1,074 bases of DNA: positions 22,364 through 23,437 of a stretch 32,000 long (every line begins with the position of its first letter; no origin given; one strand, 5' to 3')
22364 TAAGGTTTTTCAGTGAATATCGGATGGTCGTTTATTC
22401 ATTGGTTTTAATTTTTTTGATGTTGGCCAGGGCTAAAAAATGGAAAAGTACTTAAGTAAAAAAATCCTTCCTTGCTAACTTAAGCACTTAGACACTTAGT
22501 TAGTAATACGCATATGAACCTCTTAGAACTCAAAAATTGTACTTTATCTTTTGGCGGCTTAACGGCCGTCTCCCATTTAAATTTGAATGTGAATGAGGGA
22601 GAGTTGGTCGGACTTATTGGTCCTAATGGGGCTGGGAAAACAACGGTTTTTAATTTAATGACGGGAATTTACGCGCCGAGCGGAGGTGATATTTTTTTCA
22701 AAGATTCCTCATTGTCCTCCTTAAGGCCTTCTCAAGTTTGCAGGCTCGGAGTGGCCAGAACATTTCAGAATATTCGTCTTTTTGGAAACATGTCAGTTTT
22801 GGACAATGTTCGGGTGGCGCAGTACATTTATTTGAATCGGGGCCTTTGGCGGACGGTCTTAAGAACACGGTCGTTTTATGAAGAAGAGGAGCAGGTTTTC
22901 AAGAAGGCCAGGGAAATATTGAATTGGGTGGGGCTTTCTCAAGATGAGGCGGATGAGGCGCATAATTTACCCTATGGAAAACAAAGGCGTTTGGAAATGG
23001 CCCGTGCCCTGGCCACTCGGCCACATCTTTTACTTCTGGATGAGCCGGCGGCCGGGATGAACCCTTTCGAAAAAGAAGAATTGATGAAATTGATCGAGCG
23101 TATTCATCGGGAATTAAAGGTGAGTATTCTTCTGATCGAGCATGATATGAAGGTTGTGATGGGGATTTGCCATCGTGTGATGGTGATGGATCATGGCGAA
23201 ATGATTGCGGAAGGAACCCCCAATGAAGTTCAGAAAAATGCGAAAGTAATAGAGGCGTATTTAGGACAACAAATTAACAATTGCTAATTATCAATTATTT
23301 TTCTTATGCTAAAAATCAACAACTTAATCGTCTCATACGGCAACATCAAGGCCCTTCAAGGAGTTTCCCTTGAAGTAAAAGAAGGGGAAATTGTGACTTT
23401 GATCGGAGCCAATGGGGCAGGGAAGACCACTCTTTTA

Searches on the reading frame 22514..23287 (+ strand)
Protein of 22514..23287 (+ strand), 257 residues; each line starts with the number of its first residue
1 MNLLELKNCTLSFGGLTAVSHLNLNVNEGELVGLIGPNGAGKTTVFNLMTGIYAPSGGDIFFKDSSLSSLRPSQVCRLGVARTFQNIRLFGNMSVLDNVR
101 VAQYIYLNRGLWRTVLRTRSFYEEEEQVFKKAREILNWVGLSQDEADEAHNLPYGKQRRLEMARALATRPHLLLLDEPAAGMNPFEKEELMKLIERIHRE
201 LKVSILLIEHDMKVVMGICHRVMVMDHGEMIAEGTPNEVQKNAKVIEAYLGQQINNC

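Call 24: find_encoding_contigs(protein=window:22514-23287:+, flank=10000, max_places=10)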
Protein window:22514-23287:+ (257 aa): 2 contigs read that carry it; 1 place shown.
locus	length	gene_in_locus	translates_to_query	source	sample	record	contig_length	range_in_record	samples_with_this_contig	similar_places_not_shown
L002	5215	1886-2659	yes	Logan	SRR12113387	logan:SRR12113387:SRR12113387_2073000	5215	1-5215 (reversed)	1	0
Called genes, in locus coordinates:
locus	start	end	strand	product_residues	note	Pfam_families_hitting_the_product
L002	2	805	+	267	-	?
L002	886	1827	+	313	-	PF02653:BPD_transp_2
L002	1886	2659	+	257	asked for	PF00005:ABC_tran, PF13304:AAA_21 (faint), PF12399:BCA_ABC_TP_C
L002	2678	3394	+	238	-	PF00005:ABC_tran, PF13304:AAA_21 (faint)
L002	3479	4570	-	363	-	PF00072:Response_reg, PF00512:HisKA, PF02518:HATPase_c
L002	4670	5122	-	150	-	PF00072:Response_reg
